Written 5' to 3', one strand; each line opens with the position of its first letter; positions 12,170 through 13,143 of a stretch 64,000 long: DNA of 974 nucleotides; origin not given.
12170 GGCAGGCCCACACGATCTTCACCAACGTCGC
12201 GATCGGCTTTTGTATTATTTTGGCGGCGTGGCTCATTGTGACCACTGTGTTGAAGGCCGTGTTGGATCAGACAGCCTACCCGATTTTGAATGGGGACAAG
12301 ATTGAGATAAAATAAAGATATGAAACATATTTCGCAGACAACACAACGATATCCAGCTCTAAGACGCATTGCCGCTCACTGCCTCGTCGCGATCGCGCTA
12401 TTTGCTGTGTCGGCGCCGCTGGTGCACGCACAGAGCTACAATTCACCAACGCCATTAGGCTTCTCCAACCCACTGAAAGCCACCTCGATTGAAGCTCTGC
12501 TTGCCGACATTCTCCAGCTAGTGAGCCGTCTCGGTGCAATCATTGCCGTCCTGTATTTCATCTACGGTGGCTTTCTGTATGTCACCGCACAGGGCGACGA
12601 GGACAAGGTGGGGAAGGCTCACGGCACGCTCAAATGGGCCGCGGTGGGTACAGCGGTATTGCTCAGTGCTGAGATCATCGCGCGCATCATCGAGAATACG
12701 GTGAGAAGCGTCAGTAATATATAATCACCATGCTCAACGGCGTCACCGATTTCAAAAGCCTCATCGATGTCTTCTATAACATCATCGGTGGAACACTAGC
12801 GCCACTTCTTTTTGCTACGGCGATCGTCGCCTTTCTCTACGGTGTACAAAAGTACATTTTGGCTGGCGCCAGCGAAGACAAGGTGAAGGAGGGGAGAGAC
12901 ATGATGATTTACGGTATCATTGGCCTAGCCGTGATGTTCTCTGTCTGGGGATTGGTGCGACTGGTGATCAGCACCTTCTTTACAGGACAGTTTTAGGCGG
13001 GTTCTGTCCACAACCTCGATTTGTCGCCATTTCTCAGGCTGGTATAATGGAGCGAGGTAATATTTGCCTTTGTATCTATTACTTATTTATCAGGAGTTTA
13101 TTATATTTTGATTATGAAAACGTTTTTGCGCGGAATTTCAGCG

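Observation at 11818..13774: Tandem array of five diversified TrbC/VirB2-like (T4SS-pilin-like) hairpin membrane proteins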

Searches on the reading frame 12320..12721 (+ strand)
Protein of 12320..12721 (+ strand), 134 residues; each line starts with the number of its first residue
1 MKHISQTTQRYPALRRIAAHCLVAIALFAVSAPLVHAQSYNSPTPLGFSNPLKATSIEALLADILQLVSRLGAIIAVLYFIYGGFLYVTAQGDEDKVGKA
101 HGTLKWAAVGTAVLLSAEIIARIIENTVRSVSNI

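Call 3: search_protein_families(library=pfam, proteins=[window:12320-12721:+], max_evalue=1)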
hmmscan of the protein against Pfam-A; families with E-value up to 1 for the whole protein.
window:12320-12721:+ (134 aa): 4 families
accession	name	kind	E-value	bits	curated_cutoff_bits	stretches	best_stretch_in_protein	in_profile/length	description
PF18895.5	T4SS_pilin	-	9.2e-13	48.5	26.6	1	54-124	2-71/71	Type IV secretion system pilin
PF04956.18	TrbC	-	1.4e-06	28.8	27.9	1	15-122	8-96/98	TrbC/VIRB2 pilin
PF04290.18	DctQ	-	0.023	15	28.3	1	64-131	64-130/132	Tripartite ATP-independent periplasmic transporters, DctQ component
PF11188.13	DUF2975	-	0.093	13.1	27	1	63-124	57-112/130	Protein of unknown function (DUF2975)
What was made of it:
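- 12320..12724 (+): P2: pilin paralog, 134 aa, with signal peptide. The most TrbC/VirB2-like and the most conserved member; candidate major subunit. PF18895, 48.5 bits, and PF04956, 28.8 bits (call 3).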

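Call 17: find_encoding_contigs(protein=window:12320-12721:+, flank=10000, max_places=6)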
Protein window:12320-12721:+ (134 aa): 2 contigs read that carry it; 2 places shown.
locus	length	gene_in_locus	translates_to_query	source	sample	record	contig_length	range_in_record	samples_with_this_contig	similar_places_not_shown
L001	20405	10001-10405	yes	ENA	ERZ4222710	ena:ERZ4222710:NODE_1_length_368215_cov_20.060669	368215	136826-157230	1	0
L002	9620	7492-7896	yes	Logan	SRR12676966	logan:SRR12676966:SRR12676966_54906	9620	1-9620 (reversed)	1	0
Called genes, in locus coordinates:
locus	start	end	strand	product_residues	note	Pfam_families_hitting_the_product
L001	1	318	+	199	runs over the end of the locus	PF13483:Lactamase_B_3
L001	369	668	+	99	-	-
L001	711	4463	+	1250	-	PF00521:DNA_topoisoIV, PF14890:Intein_splicing, PF00521:DNA_topoisoIV, PF03989:DNA_gyraseA_C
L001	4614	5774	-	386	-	-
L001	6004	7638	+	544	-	-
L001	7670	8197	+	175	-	PF01135:PCMT, PF01209:Ubie_methyltran, PF05175:MTS (weak), PF02475:TRM5-TYW2_MTfase (faint), PF13847:Methyltransf_31, PF08241:Methyltransf_11, PF08242:Methyltransf_12 (weak), PF13649:Methyltransf_25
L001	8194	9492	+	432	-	PF13416:SBP_bac_8, PF01547:SBP_bac_1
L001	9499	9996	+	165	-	PF18895:T4SS_pilin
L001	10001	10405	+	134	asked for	PF04956:TrbC (weak), PF18895:T4SS_pilin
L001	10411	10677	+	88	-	PF18895:T4SS_pilin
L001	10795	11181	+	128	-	PF18895:T4SS_pilin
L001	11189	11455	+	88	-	PF18895:T4SS_pilin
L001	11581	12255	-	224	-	-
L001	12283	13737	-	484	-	-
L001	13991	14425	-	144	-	PF00072:Response_reg (weak)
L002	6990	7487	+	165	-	PF18895:T4SS_pilin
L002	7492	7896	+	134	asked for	PF04956:TrbC (weak), PF18895:T4SS_pilin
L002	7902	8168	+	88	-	PF18895:T4SS_pilin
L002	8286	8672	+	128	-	PF18895:T4SS_pilin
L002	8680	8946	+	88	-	PF18895:T4SS_pilin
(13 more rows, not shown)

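Call 19: find_homologous_proteins(query=window:12320-12721:+, max_evalue=0.001)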
Query window:12320-12721:+ (134 aa): 18 proteins with E <= 0.001 among 57 candidates.
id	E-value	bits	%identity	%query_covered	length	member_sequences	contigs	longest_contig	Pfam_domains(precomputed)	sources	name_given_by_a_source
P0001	1.6e-78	279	100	100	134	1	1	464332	PF18895.6,PF04956.19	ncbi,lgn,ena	ncbi:MAG: pilin [bacterium]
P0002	6.0e-76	271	97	100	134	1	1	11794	PF18895.6,PF04956.19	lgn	-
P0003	6.6e-60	219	87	90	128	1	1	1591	PF18895.6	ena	-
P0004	2.4e-56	207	79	100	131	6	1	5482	PF18895.6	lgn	-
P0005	1.8e-55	205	81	90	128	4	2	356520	PF18895.6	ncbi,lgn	-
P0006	3.8e-54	200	77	100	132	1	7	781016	PF18895.6,PF04956.19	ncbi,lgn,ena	ncbi:MAG: pilin [Patescibacteria group bacterium]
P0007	1.0e-53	199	77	100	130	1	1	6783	PF18895.6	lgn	-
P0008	1.5e-51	192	75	95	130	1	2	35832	PF18895.6,PF04956.19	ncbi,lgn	-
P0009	6.1e-47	177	71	98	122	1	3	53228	PF18895.6,PF04956.19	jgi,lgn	-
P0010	3.7e-46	174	85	69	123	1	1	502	PF18895.6,PF04956.19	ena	-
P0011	1.3e-44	169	89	69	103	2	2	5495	PF18895.6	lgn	-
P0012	2.6e-44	169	74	90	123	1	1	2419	PF18895.6,PF04956.19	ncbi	-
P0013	5.6e-43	164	77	67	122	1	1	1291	PF18895.6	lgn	-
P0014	1.1e-39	154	62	89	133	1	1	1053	PF18895.6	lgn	-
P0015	4.0e-35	139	63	88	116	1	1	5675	PF18895.6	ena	-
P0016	1.1e-30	125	54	89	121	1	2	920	PF18895.6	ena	-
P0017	6.4e-14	70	45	62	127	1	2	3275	PF18895.6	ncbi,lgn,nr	ncbi:MAG: hypothetical protein U1C66_00395 [Patescibacteria group bacterium]|nr:hypothetical protein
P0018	3.2e-13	68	43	63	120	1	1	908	PF18895.6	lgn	-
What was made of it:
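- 12320..12724 (+): NCBI name 'pilin' (call 19).
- NCBI names the protein 'pilin' (call 19).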

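Call 21: find_encoding_contigs(protein=P0006, flank=10000, max_places=3)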
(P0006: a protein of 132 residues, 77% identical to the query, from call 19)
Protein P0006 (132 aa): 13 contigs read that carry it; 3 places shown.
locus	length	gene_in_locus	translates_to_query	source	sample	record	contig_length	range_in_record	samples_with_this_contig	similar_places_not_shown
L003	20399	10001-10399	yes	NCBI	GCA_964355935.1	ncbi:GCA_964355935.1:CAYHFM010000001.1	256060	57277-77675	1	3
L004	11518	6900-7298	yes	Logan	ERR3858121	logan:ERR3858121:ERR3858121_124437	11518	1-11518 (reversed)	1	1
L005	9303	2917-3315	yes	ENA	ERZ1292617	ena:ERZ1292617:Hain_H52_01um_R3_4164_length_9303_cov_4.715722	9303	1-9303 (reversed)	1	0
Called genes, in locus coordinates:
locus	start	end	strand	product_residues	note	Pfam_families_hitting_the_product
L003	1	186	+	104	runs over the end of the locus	-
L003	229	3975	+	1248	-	PF00521:DNA_topoisoIV, PF14890:Intein_splicing, PF00521:DNA_topoisoIV, PF03989:DNA_gyraseA_C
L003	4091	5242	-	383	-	-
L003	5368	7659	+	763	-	-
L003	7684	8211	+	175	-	PF01135:PCMT, PF01209:Ubie_methyltran, PF05175:MTS (weak), PF13847:Methyltransf_31, PF08241:Methyltransf_11, PF08242:Methyltransf_12 (weak), PF13649:Methyltransf_25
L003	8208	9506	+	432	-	PF01547:SBP_bac_1, PF13416:SBP_bac_8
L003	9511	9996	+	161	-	PF18895:T4SS_pilin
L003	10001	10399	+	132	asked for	PF04956:TrbC (weak), PF18895:T4SS_pilin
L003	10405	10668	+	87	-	PF18895:T4SS_pilin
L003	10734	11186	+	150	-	PF18895:T4SS_pilin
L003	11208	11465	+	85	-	PF18895:T4SS_pilin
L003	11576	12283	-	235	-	-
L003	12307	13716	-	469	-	-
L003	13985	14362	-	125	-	PF00072:Response_reg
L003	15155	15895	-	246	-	-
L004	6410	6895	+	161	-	PF18895:T4SS_pilin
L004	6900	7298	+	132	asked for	PF04956:TrbC (weak), PF18895:T4SS_pilin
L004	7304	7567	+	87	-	PF18895:T4SS_pilin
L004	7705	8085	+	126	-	PF18895:T4SS_pilin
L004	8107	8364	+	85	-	PF18895:T4SS_pilin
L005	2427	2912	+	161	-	PF18895:T4SS_pilin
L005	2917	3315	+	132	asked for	PF04956:TrbC (weak), PF18895:T4SS_pilin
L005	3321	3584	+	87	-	PF18895:T4SS_pilin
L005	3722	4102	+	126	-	PF18895:T4SS_pilin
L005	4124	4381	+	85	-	PF18895:T4SS_pilin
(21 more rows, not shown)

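Call 22: find_encoding_contigs(protein=P0005, flank=10000, max_places=2)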
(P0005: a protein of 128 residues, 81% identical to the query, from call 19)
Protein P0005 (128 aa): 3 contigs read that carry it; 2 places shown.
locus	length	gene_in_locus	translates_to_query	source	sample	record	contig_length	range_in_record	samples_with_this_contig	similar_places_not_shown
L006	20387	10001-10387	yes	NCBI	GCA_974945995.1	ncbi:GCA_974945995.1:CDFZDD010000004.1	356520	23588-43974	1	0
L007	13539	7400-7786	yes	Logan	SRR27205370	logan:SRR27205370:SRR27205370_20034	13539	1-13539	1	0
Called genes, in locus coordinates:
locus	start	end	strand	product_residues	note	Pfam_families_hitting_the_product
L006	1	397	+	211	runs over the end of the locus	PF13483:Lactamase_B_3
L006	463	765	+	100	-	-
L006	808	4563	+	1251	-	PF00521:DNA_topoisoIV, PF14890:Intein_splicing, PF00521:DNA_topoisoIV, PF03989:DNA_gyraseA_C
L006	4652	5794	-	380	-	-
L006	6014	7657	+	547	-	PF21722:Gly_rich_2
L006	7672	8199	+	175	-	PF01135:PCMT, PF01209:Ubie_methyltran, PF05175:MTS (weak), PF13847:Methyltransf_31, PF08241:Methyltransf_11, PF08242:Methyltransf_12 (weak), PF13649:Methyltransf_25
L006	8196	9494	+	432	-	PF01547:SBP_bac_1, PF13416:SBP_bac_8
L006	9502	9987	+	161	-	PF18895:T4SS_pilin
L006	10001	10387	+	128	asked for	PF18895:T4SS_pilin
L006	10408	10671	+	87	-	PF18895:T4SS_pilin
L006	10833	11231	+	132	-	PF18895:T4SS_pilin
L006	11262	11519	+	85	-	PF18895:T4SS_pilin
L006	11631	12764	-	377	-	-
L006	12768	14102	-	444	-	-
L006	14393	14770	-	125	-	PF00072:Response_reg (weak)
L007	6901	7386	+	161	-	PF18895:T4SS_pilin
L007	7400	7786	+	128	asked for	PF18895:T4SS_pilin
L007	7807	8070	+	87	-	PF18895:T4SS_pilin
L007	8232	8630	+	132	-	PF18895:T4SS_pilin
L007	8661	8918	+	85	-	PF18895:T4SS_pilin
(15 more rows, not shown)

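Call 23: find_encoding_contigs(protein=P0017, flank=10000, max_places=2)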
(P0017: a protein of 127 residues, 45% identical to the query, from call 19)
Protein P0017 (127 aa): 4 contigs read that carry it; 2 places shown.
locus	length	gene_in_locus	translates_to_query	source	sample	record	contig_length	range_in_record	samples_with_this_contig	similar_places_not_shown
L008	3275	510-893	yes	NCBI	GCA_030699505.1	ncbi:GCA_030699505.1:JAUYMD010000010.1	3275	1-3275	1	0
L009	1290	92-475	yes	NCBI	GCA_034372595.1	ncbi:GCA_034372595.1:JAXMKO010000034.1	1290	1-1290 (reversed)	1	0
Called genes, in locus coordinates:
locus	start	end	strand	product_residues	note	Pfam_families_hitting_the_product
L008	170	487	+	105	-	PF18895:T4SS_pilin (faint)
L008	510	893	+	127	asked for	PF18895:T4SS_pilin (weak)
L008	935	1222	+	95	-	PF18895:T4SS_pilin (weak)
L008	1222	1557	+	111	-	PF18895:T4SS_pilin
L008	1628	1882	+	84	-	PF01541:GIY-YIG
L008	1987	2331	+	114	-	PF18895:T4SS_pilin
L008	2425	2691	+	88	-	PF18895:T4SS_pilin (weak)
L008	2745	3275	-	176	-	?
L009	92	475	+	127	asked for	PF18895:T4SS_pilin (weak)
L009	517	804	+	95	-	PF18895:T4SS_pilin (weak)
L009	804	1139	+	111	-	PF18895:T4SS_pilin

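Call 26: find_related_loci(query=A2, collection=genome_contigs, flank=10000)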
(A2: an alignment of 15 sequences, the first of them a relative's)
Query A2 (134 aa) in genome_contigs; peptide patterns used: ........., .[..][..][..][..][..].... (x = any residue, [..] = any of these).
77 stretches matched a pattern; 60 encode a relative of the query (tblastn E <= 1e-3); 60 distinct loci.
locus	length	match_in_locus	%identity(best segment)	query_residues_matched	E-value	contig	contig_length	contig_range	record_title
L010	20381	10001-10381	75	8-134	2e-58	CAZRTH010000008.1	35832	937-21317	MAG TPA_asm: uncultured Candidatus Saccharibacteria bacterium isolate SRP193066_co2_80 genome assembly, contig: NODE_572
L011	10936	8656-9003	46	14-132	7e-28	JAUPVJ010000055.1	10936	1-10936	MAG: Patescibacteria group bacterium isolate erpe_2018_sw_30hr_WHONDRS-SW48-000095_B_bin.1 scaffold_664494, whole genome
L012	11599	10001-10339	43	14-133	8e-25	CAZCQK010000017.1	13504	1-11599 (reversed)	MAG TPA_asm: uncultured Candidatus Saccharibacteria bacterium isolate SRP135725_co1_611 genome assembly, contig: NODE_61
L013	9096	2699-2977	48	41-132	6e-24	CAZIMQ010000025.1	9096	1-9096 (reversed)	MAG TPA_asm: uncultured Candidatus Saccharibacteria bacterium isolate SRP292972_co3_8 genome assembly, contig: NODE_3063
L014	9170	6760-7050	44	39-133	4e-22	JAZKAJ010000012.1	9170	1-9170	MAG: Patescibacteria group bacterium isolate ADI_H3L2_1_122_18_3-bin016 ADIH3L21_B016_0_000000000012, whole genome shotg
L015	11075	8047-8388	40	14-131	3e-21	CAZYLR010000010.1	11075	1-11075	MAG TPA_asm: uncultured Candidatus Saccharibacteria bacterium isolate SRP050083_co2_396 genome assembly, contig: NODE_46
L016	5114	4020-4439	38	7-131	3e-21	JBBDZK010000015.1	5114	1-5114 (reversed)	MAG: Parcubacteria group bacterium isolate LejiaD_47_23 Lejia_D_21825_length_5114_cov_13, whole genome shotgun sequence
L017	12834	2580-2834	48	48-131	4e-20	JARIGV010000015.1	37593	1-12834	MAG: Candidatus Taylorbacteria bacterium isolate CullarsAll.DT.08 k141_813499, whole genome shotgun sequence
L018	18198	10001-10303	40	28-133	3e-20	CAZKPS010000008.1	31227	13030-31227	MAG TPA_asm: uncultured Candidatus Saccharibacteria bacterium isolate binchicken_co326_56 genome assembly, contig: NODE_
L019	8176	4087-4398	44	27-131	4e-20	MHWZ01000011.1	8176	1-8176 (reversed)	MAG: Candidatus Zambryskibacteria bacterium RIFOXYD2_FULL_43_10 rifoxyd2_full_scaffold_1374, whole genome shotgun sequen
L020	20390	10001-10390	38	14-129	2e-19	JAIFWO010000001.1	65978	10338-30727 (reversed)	MAG: Candidatus Parcubacteria bacterium isolate viral-cat_51_11 PAFVLPS_2018_scaffold_1684, whole genome shotgun sequenc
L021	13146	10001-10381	38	5-128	2e-19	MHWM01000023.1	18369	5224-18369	MAG: Candidatus Zambryskibacteria bacterium RIFCSPLOWO2_02_FULL_39_14 rifcsplowo2_02_scaffold_5838, whole genome shotgun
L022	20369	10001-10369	36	13-131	5e-19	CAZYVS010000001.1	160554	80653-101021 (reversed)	MAG TPA_asm: uncultured Candidatus Saccharibacteria bacterium isolate binchicken_co134_142 genome assembly, contig: NODE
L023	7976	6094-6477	38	14-128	6e-19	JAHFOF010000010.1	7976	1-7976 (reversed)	MAG: bacterium isolate nzgw498 NODE_26062_length_7977_cov_3.304099, whole genome shotgun sequence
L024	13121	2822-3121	45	30-132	6e-19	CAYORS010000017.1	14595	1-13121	MAG TPA_asm: uncultured Candidatus Saccharibacteria bacterium isolate SRP135725_co1_34 genome assembly, contig: NODE_550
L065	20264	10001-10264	34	40-126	1e-10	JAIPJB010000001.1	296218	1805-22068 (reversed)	MAG: Candidatus Gracilibacteria bacterium isolate Tobar13m-G49 Tobar13m-20mill-C6, whole genome shotgun sequence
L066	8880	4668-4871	43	57-124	1e-10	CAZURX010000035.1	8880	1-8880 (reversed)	MAG TPA_asm: uncultured Candidatus Peribacteria bacterium isolate SRP319275_co4_81 genome assembly, contig: NODE_5320_le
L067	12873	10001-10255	39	44-126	5e-10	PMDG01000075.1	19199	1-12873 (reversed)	MAG: Candidatus Peregrinibacteria bacterium isolate fen_1329 73.20120700_E2X.343_contig_500203, whole genome shotgun seq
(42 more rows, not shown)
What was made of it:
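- Relatives are Zambryski-, Kaiser- and Taylorbacteria and 'Patescibacteria group' MAGs (calls 19, 26).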

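Call 45: predict_structure(alignment_id=A2)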
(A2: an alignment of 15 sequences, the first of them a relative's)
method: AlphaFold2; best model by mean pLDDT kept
length: 134 residues; sequences in the alignment: 15
mean_pLDDT: 70.8   pTM: 0.43
mean pLDDT of the five models: 70.8, 67.2, 60.4, 59.0, 57.7
residues with pLDDT >= 90: 0; 70-90: 83; 50-70: 36; < 50: 15
segments of 3 or more residues with pLDDT < 50: 1-10, 37-39
pLDDT, mean of each block of 10 residues (from residue 1): 46 62 70 51 56 73 77 83 83 81 82 80 79 69
secondary structure, 60 per line:
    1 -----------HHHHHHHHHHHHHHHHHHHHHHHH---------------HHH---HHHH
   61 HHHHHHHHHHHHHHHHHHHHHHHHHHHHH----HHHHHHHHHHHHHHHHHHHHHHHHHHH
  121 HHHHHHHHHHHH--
elements in order: H12-35 H57-89 H94-132
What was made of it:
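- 12320..12724 (+): AF2 shows a leader helix plus hairpin H57-89/H94-132 (call 45).
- On VirB2/TrbC-type T4SS pilins (Pfam PF18895 T4SS_pilin, PF04956 TrbC): The AF2 model of P2 has H57-89 and H94-132 (call 45).
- Closest known: Conjugative and T4SS pilins VirB2. Same: P2 passes the TrbC/VirB2 Pfam threshold (calls 3, 45).
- The AF2 model of P2 is a leader helix plus a two-helix hairpin (call 45). The P2 model has only moderate confidence (pLDDT 70.8) (call 45).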

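Call 57: search_protein_families(library=pfam, proteins=[L066:6100-8373:-, L067:540-2378:-], max_evalue=1)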
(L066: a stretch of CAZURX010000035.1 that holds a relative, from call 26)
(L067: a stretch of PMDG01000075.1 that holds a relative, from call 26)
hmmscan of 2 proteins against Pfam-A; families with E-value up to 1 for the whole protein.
L066:6100-8373:- (758 aa): 16 families
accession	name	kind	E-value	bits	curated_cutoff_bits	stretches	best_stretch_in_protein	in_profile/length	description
PF17757.6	UvrB_inter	-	2.5e-25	88.8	22.9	1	263-351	1-90/91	UvrB interaction domain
PF12344.14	UvrB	-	4.7e-23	81.2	27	1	656-697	1-42/43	Ultra-violet resistance protein B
PF00271.37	Helicase_C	-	2.1e-20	73.5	23.5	1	542-649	5-109/110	Helicase conserved C-terminal domain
PF04851.21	ResIII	-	2.9e-13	50.5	22.5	1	116-190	3-82/164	Type III restriction enzyme, res subunit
PF02151.25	UVR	-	4e-12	45.9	21.5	1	723-756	2-35/36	UvrB/uvrC motif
PF00270.35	DEAD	-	2.1e-05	24.8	26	1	121-187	4-71/167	DEAD/DEAH box helicase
PF13401.12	AAA_22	-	0.0055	17.5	27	1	135-188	4-54/130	AAA domain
PF13604.12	AAA_30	-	0.013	15.7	27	1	121-179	6-64/191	AAA domain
PF13245.12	AAA_19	-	0.033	14.8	25.1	0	137-163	12-38/134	AAA domain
PF00437.27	T2SSE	-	0.035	13.2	24.9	1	114-163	120-169/370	Type II/IV secretion system protein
PF18766.7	SWI2_SNF2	-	0.056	13.5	26.7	1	121-185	2-72/221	SWI2/SNF2 ATPase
PF13191.12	AAA_16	-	0.066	14.1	32.6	1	123-174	10-63/167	AAA ATPase domain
PF00225.29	Kinesin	-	0.17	11.3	29.3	1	125-167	63-104/327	Kinesin motor domain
PF00005.33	ABC_tran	-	0.2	12.7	25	0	132-164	8-38/137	ABC transporter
PF12775.13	AAA_7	-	0.21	11.5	25.8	1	128-165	25-62/181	P-loop containing dynein motor region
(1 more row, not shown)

L067:540-2378:- (613 aa): 9 families
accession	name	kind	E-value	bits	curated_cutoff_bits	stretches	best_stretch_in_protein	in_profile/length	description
PF12947.13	EGF_3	-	8.8e-35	119.1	28.5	6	387-422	1-36/36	EGF domain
PF14670.12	FXa_inhibition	-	1.5e-21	76.7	33.4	6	472-510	1-36/36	Coagulation Factor Xa inhibitory site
PF13948.11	DUF4215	-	6.3e-21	74.8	27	3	270-314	4-47/47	Domain of unknown function (DUF4215)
PF12662.13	cEGF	-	1.5e-16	60.3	26.6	5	367-386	3-24/24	Complement Clr-like EGF-like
PF12946.13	EGF_MSP1_1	-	3.9e-08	33.6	27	5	391-422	4-36/37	MSP1 EGF domain 1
PF07645.21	EGF_CA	-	5.3e-08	33.4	27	3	383-422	1-43/43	Calcium-binding EGF domain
PF00008.33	EGF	-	0.0098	16.6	21.5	2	516-548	1-31/32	EGF-like domain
PF12661.13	hEGF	-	0.011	16.6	29.3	3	354-374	1-22/22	Human growth factor-like EGF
PF25387.1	ADGRF3_N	-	0.02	15.8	31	3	528-560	3-35/60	ADGRF3-like, N-terminal domain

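Call 59: find_encoding_contigs(protein=P0002, flank=10000, max_places=2)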
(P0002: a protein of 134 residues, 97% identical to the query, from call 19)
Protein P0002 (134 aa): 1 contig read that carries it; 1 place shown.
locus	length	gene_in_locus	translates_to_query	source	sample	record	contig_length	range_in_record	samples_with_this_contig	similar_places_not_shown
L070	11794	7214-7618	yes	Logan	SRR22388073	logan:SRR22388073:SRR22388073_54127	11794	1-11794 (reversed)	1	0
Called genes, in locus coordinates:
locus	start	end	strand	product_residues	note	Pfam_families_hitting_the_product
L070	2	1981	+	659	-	?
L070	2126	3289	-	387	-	-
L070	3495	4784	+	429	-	-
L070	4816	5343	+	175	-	PF01135:PCMT, PF01209:Ubie_methyltran, PF05175:MTS, PF02475:TRM5-TYW2_MTfase (faint), PF13847:Methyltransf_31, PF08241:Methyltransf_11, PF08242:Methyltransf_12, PF13649:Methyltransf_25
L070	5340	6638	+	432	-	PF01547:SBP_bac_1, PF13416:SBP_bac_8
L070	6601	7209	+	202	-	PF18895:T4SS_pilin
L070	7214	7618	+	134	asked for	PF04956:TrbC (weak), PF18895:T4SS_pilin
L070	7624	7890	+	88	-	PF18895:T4SS_pilin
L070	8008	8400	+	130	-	PF18895:T4SS_pilin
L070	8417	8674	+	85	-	PF18895:T4SS_pilin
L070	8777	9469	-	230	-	-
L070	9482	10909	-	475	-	-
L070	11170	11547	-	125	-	PF00072:Response_reg (weak)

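Call 65: search_protein_families(library=ncbifam, proteins=[window:12320-12721:+], max_evalue=0.01)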
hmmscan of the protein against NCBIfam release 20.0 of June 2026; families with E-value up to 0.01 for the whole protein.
window:12320-12721:+ (134 aa): 1 family
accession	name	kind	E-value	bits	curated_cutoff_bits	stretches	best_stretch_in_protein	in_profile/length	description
NF045849.1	ICE_MMCAP2_0565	equivalog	1.1e-05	25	40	1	54-127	6-79/80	Mbov_0395 family pilin-like conjugal transfer protein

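Call 66: search_protein_families(library=phrogs, proteins=[window:12320-12721:+], max_evalue=0.01)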
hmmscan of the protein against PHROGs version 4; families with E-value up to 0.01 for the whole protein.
window:12320-12721:+ (134 aa): 0 families

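Call 72: search_protein_families(library=pfam, proteins=[L065:9845-12511:+], max_evalue=0.1)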
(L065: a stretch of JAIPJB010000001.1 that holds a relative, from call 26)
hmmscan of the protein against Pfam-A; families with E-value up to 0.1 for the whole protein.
L065:9845-12511:+ (889 aa): 10 families
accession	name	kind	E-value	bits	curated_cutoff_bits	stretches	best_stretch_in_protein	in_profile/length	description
PF00801.26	PKD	-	2.6e-38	130.3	23.5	5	805-874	10-70/80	PKD domain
PF18911.6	PKD_4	-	1.1e-35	121.9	27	4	800-873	8-72/85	PKD domain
PF18895.5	T4SS_pilin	-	2.1e-08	34.5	26.6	1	68-137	3-71/71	Type IV secretion system pilin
PF22352.2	K319L-like_PKD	-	1.8e-05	25.1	27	1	335-399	12-77/84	K319L-like, PKD domain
PF02322.20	Cyt_bd_oxida_II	-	0.0033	17.3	35.6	1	73-138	147-212/302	Cytochrome bd terminal oxidase subunit II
PF16820.11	PKD_3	-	0.0075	16.5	26.3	0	641-672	36-67/68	PKD-like domain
PF19607.4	DUF6112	-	0.022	15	25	1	60-127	6-70/88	Family of unknown function (DUF6112)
PF09394.16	Inhibitor_I42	-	0.033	14.9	27.2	0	519-580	4-71/91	Chagasin family peptidase inhibitor I42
PF13948.11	DUF4215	-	0.053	14.3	27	0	179-210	16-46/47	Domain of unknown function (DUF4215)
PF19408.5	PKD_6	-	0.053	14.3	25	0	528-577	27-75/82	PKD-like domain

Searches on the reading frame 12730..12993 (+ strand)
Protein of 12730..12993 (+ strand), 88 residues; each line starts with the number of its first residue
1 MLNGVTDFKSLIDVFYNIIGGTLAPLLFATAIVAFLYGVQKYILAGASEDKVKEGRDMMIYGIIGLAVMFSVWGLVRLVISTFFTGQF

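Call 3: search_protein_families(library=pfam, proteins=[window:12730-12993:+], max_evalue=1)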
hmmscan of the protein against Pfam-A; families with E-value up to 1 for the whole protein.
window:12730-12993:+ (88 aa): 3 families
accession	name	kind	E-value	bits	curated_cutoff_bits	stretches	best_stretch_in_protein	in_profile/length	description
PF18895.5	T4SS_pilin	-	2.1e-08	34.6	26.6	1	17-79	10-71/71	Type IV secretion system pilin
PF09955.14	DUF2189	-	0.024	15.2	26.2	0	14-35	100-121/126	Predicted integral membrane protein (DUF2189)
PF19393.4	DUF5968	-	0.051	14.2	25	1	10-81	66-139/150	Family of unknown function (DUF5968)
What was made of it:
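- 12730..12996 (+): P3: short pilin paralog, 88 aa, without signal peptide. PF18895, 34.6 bits (call 3).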

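Call 65: search_protein_families(library=ncbifam, proteins=[window:12730-12993:+], max_evalue=0.01)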
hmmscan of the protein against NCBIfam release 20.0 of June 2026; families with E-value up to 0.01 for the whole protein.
window:12730-12993:+ (88 aa): 1 family
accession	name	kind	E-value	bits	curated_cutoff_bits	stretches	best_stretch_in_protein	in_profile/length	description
NF045849.1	ICE_MMCAP2_0565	equivalog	4.8e-06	26.2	40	1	6-82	3-79/80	Mbov_0395 family pilin-like conjugal transfer protein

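Call 66: search_protein_families(library=phrogs, proteins=[window:12730-12993:+], max_evalue=0.01)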
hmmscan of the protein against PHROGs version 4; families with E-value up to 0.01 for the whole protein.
window:12730-12993:+ (88 aa): 0 families
